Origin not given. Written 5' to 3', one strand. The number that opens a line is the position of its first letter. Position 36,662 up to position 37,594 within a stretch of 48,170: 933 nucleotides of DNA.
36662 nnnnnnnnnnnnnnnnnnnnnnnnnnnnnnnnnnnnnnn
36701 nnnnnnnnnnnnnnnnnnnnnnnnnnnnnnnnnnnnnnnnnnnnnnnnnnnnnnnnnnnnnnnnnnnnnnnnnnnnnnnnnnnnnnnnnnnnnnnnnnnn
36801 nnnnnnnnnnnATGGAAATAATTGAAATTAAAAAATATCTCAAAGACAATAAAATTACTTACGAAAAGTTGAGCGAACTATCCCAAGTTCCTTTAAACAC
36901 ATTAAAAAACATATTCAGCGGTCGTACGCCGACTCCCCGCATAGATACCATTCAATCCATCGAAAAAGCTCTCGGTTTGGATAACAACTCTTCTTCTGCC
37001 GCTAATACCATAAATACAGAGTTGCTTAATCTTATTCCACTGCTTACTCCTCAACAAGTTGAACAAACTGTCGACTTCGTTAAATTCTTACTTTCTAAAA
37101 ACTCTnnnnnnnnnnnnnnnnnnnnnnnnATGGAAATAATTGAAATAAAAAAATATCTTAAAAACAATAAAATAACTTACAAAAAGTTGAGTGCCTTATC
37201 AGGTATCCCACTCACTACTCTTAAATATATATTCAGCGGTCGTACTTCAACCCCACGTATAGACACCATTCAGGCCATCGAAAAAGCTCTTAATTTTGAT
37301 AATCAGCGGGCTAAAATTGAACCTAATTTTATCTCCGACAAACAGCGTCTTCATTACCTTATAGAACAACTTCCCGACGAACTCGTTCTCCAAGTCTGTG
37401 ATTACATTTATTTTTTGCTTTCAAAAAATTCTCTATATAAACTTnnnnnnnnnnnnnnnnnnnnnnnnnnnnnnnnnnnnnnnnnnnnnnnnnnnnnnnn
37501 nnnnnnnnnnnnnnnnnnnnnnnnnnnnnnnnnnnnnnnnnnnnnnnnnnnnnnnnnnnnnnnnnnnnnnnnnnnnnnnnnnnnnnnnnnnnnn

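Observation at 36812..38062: Tandem array of three repressor-type HTH paralogues, only the last of which has the S24 self-cleavage domain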

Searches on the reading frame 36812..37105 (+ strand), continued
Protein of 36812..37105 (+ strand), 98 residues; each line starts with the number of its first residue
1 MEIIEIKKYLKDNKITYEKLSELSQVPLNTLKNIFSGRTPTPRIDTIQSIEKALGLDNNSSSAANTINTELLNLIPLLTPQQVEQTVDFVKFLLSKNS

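Call 28: find_related_loci(query=A3, collection=metagenome_contigs, flank=3000)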
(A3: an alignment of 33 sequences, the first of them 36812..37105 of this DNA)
Query A3 (98 aa) in metagenome_contigs; peptide patterns used: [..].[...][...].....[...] (x = any residue, [..] = any of these).
12 stretches matched a pattern; 5 encode a relative of the query (tblastn E <= 1e-3); 5 distinct loci.
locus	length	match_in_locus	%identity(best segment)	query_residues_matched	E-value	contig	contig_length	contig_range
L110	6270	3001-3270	47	5-95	1e-23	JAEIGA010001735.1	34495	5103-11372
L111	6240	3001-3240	53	1-76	1e-20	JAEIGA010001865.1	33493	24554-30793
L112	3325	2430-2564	71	16-60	4e-18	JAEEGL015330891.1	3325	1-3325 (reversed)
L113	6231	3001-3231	43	1-77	1e-17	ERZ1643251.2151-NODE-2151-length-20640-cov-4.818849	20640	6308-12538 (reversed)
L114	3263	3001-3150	56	16-65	3e-14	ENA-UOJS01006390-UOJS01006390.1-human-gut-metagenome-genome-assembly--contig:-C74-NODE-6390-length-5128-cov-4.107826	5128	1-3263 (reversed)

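Call 38: search_solved_structures(query=A4, max_evalue=0.01, show_alignments=2)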
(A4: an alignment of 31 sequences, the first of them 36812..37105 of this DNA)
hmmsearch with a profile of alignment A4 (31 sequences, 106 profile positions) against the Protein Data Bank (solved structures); distinct sequences matched with E-value up to 0.01: 4.
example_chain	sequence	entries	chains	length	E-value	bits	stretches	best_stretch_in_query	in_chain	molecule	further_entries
3b7h_A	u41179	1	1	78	0.0036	20.7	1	10-58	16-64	Prophage Lp1 protein 11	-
1b0n_A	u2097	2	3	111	0.0044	20.4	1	4-95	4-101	PROTEIN (SINR PROTEIN) | HTH-TYPE TRANSCRIPTIONAL REGULATOR SINR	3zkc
5y69_A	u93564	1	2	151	0.0054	20.1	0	1-33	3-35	chain A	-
5y6a_A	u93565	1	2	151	0.0057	20.1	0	1-33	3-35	chain A and B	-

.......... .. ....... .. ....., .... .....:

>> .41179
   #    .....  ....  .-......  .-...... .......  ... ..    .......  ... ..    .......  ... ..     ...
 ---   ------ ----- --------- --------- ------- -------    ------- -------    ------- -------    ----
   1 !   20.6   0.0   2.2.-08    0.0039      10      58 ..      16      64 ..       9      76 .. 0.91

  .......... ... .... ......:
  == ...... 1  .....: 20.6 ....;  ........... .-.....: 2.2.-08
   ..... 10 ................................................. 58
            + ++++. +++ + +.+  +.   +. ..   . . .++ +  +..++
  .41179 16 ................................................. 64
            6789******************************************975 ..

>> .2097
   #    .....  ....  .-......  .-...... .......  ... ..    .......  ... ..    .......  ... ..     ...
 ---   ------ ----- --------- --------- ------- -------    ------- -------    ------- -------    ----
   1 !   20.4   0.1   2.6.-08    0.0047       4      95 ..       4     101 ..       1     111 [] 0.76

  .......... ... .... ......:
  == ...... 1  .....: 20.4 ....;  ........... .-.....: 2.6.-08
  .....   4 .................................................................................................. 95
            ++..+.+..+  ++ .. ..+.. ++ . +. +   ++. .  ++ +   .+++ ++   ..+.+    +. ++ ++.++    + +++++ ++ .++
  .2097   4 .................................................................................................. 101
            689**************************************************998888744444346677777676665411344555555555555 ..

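Call 42: predict_structure(alignment_id=A4)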
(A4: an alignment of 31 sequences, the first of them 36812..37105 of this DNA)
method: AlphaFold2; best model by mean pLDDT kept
length: 98 residues; sequences in the alignment: 31
mean_pLDDT: 84.3   pTM: 0.52
mean pLDDT of the five models: 84.3, 84.2, 83.2, 82.9, 82.6
residues with pLDDT >= 90: 51; 70-90: 33; 50-70: 6; < 50: 8
segments of 3 or more residues with pLDDT < 50: 60-67
pLDDT, mean of each block of 10 residues (from residue 1): 86 92 93 91 89 74 51 87 93 86
secondary structure, 60 per line:
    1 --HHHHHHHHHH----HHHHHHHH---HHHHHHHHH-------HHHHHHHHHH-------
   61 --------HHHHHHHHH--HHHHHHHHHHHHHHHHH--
elements in order: H3-12 H17-24 H28-36 H44-53 H69-77 H80-96

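Call 47: fold_search(model_id=the predicted structure, library=pdb)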
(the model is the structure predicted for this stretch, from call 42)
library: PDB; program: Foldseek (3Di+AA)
matches with E <= 10: 310; with E <= 0.001: 0
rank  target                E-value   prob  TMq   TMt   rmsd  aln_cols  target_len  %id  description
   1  1b0n_A                3.7e-02  1.00  0.48  0.46  10.1       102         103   18  SINR PROTEIN/SINI PROTEIN COMPLEX (released 1999-01-13)
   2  6rnx_B                7.4e-02  0.99  0.49  0.39  10.1        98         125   20  Crystal structure of the essential repressor DdrO from radiation-resistant Deinococcus bacteria (Deinococcus deserti) (released 2019-10-09)
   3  3qq6_A                9.8e-02  1.00  0.51  0.70   1.2        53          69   23  The N-terminal DNA binding domain of SinR from Bacillus subtilis (released 2011-06-15)
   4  7ewc_A                1.2e-01  1.00  0.48  0.64   2.1        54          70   15  Mycobacterium tuberculosis HigA2 (Form I) (released 2022-03-02)
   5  3ivp_D                1.2e-01  0.98  0.44  0.38   6.9        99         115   17  The structure of a possible transposon-related DNA-binding protein from Clostridium difficile 630. (released 2009-09-22)
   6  9a7f_A                1.2e-01  0.98  0.49  0.36  11.2       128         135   16  Integrative model of RGHR-DLDH1 by crosslinking MS and deep learning (released 2024-09-18)
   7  3op9                  1.2e-01  0.97  0.46  0.43  12.6       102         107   17  Crystal structure of transcriptional regulator from Listeria innocua (released 2010-09-15)
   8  8ezt_B                1.8e-01  1.00  0.51  0.67   4.5        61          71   18  Crystal structure of HipB(Lp) from Legionella pneumophila (released 2023-09-27)
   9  7ewc_C                1.8e-01  1.00  0.45  0.61   2.5        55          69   16  Mycobacterium tuberculosis HigA2 (Form I) (released 2022-03-02)
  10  2cro                  2.1e-01  1.00  0.50  0.72   1.4        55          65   27  STRUCTURE OF PHAGE 434 CRO PROTEIN AT 2.35 ANGSTROMS RESOLUTION (released 1989-10-15)
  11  9u9g_B                2.3e-01  1.00  0.47  0.59   1.5        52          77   31  Crystal structure of antitoxin HipB from Pseudomonas fluorescens 2P24 (released 2026-04-01)
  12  8ezt_C                2.3e-01  1.00  0.51  0.69   4.4        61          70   18  Crystal structure of HipB(Lp) from Legionella pneumophila (released 2023-09-27)
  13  3ivp_C                2.5e-01  0.94  0.46  0.41  12.1       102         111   18  The structure of a possible transposon-related DNA-binding protein from Clostridium difficile 630. (released 2009-09-22)
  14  3g5g_N                2.6e-01  1.00  0.51  0.66   1.5        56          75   21  Crystal Structure of the Wild-Type Restriction-Modification Controller Protein C.Esp1396I (released 2009-08-25)
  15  8ezt_A                2.6e-01  1.00  0.50  0.69   4.5        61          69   18  Crystal structure of HipB(Lp) from Legionella pneumophila (released 2023-09-27)
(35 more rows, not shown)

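Call 76: search_protein_families(library=padloc, proteins=[window:36812-37105:+], max_evalue=0.001)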
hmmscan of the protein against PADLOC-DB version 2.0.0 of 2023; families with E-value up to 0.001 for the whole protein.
window:36812-37105:+ (98 aa): 0 families

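Call 77: search_protein_families(library=ncbifam, proteins=[window:36812-37105:+], max_evalue=0.001)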
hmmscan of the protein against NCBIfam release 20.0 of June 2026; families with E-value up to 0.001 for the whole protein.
window:36812-37105:+ (98 aa): 0 families

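Call 79: search_protein_representatives(alignment_id=A5)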
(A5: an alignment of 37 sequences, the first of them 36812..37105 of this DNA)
Query: 37 sequences, 104 profile positions. Proteins with E-value up to 0.001 (for the whole library): 5844; up to 1e-10: 758; up to 1e-30: 14. The best 150 are listed.
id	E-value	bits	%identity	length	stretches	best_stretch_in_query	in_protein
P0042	2.0e-89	310.8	-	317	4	3-61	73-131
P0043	5.1e-48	177.7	-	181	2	2-102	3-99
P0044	2.2e-46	172.5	-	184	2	2-74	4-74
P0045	2.5e-45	169.1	-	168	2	1-100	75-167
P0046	9.2e-43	160.9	-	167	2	3-102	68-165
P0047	2.1e-42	159.7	-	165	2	2-100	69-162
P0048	5.3e-39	148.8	-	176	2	3-62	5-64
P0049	3.4e-36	139.8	-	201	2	5-99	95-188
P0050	1.1e-33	131.7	-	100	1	1-102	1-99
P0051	1.8e-33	131.0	-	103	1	1-102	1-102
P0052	3.0e-33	130.3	-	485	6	6-62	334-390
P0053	2.5e-32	127.3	-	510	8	5-84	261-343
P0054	4.4e-32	126.6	-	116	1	1-103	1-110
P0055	7.1e-32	125.9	-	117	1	1-95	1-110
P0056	1.1e-30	122.0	-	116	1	2-103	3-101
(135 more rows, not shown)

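Call 81: find_encoding_contigs(protein=P0044, flank=3000, max_places=1)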
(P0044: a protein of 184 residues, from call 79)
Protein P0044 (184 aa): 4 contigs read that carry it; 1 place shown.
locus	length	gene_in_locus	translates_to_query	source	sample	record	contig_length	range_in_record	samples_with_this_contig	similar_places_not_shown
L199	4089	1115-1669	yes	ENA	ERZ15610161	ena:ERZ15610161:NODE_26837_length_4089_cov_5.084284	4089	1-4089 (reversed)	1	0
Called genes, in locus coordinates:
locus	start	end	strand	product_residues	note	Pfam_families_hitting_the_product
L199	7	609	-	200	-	PF19789:DUF6273 (weak)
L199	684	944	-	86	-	-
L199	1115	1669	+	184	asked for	PF01381:HTH_3, PF12844:HTH_19 (faint), PF13384:HTH_23 (faint), PF13443:HTH_26 (faint), PF01381:HTH_3 (weak), PF13560:HTH_31 (weak)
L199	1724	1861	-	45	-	-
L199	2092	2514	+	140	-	PF13560:HTH_31, PF01381:HTH_3, PF13443:HTH_26 (weak)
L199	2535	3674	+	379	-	PF14657:Arm-DNA-bind_4 (weak), PF14659:Phage_int_SAM_3 (weak), PF00589:Phage_integrase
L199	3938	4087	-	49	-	?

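Call 83: find_encoding_contigs(protein=P0042, flank=3000, max_places=1)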
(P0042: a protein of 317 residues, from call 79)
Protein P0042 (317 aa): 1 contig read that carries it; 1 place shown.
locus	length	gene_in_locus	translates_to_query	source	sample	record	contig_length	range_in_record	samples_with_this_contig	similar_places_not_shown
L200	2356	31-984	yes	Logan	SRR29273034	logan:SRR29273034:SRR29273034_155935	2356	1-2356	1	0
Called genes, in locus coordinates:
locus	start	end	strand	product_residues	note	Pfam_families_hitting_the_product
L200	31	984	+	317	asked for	PF01381:HTH_3, PF12844:HTH_19 (faint), PF13384:HTH_23 (faint), PF13443:HTH_26, PF13560:HTH_31 (weak), PF01381:HTH_3, PF13443:HTH_26, PF01381:HTH_3 (weak), +7 more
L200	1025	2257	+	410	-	PF14659:Phage_int_SAM_3 (weak), PF22022:Phage_int_M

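Call 85: find_encoding_contigs(protein=P0047, flank=2500, max_places=1)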
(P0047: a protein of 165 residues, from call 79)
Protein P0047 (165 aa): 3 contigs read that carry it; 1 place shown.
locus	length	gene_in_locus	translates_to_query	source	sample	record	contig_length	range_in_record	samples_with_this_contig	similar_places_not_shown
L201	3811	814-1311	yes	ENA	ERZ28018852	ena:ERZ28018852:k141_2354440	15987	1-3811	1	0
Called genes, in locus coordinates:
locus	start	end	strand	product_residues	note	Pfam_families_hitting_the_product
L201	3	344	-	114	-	?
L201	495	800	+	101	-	PF01381:HTH_3, PF12844:HTH_19, PF13560:HTH_31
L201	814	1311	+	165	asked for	PF12844:HTH_19 (faint), PF13560:HTH_31 (faint), PF01381:HTH_3, PF13443:HTH_26 (weak)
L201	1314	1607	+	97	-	PF01381:HTH_3 (weak), PF13443:HTH_26 (weak)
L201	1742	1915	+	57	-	-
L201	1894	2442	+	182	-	-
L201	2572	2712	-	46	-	-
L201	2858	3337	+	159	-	-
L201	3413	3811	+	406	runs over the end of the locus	PF00589:Phage_integrase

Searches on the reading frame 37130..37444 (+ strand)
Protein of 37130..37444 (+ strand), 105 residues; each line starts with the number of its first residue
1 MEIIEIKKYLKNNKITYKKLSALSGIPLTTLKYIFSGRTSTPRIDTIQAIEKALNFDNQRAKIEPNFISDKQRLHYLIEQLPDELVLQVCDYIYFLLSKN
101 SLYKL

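Call 6: search_protein_families(library=pfam, proteins=[window:37130-37444:+], max_evalue=0.01)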
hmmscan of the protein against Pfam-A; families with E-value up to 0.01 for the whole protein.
window:37130-37444:+ (105 aa): 4 families
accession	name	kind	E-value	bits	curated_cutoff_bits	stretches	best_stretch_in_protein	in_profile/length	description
PF01381.28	HTH_3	-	9.1e-09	35.7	23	1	6-55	1-49/55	Helix-turn-helix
PF13443.12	HTH_26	-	4.4e-06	27.3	22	1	6-55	2-51/63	Cro/C1-type HTH DNA-binding domain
PF10047.15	DUF2281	-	0.0032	18.5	26.5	1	74-100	2-28/64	Protein of unknown function (DUF2281)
PF12844.13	HTH_19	-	0.0073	16.6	30.2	0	6-57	4-54/64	Helix-turn-helix domain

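Call 7: search_protein_families(library=phrogs, proteins=[window:37130-37444:+], max_evalue=0.01)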
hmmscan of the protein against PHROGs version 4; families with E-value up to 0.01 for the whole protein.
window:37130-37444:+ (105 aa): 9 families
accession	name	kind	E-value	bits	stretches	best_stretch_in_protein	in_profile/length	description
phrog_9425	-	transcription regulation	7.1e-08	33.1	1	6-52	12-58/72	transcriptional repressor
phrog_8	-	transcription regulation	1.4e-06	29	1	6-56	81-130/346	transcriptional regulator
phrog_4779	-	transcription regulation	1.5e-05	26.4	1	2-64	3-66/98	transcriptional regulator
phrog_3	-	transcription regulation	2.1e-05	25.5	1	5-57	92-141/430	transcriptional repressor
phrog_4583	-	transcription regulation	6.4e-05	23.9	1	5-56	14-64/81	transcriptional repressor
phrog_3557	-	transcription regulation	0.00012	23.3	1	6-55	18-65/142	transcriptional regulator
phrog_147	-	transcription regulation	0.00061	21.1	1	6-56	9-59/100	transcriptional regulator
phrog_4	-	transcription regulation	0.0011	19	1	6-57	141-187/400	transcriptional repressor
phrog_2967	-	transcription regulation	0.0057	17.2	1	6-58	15-66/225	transcriptional regulator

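Call 48: find_homologous_proteins(query=window:37130-37444:+, max_evalue=0.001)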
Query window:37130-37444:+ (105 aa): 2 proteins with E <= 0.001 among 20 candidates.
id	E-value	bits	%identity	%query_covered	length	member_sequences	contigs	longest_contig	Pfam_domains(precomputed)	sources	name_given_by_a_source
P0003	7.0e-61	220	100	100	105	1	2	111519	PF01381.29,PF13443.13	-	-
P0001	9.4e-25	104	62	96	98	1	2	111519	PF01381.29,PF13443.13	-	-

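Call 76: search_protein_families(library=padloc, proteins=[window:37130-37444:+], max_evalue=0.001)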
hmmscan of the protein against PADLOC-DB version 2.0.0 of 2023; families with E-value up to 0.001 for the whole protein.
window:37130-37444:+ (105 aa): 0 families

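Call 77: search_protein_families(library=ncbifam, proteins=[window:37130-37444:+], max_evalue=0.001)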
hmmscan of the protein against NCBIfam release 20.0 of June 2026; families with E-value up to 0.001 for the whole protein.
window:37130-37444:+ (105 aa): 0 families
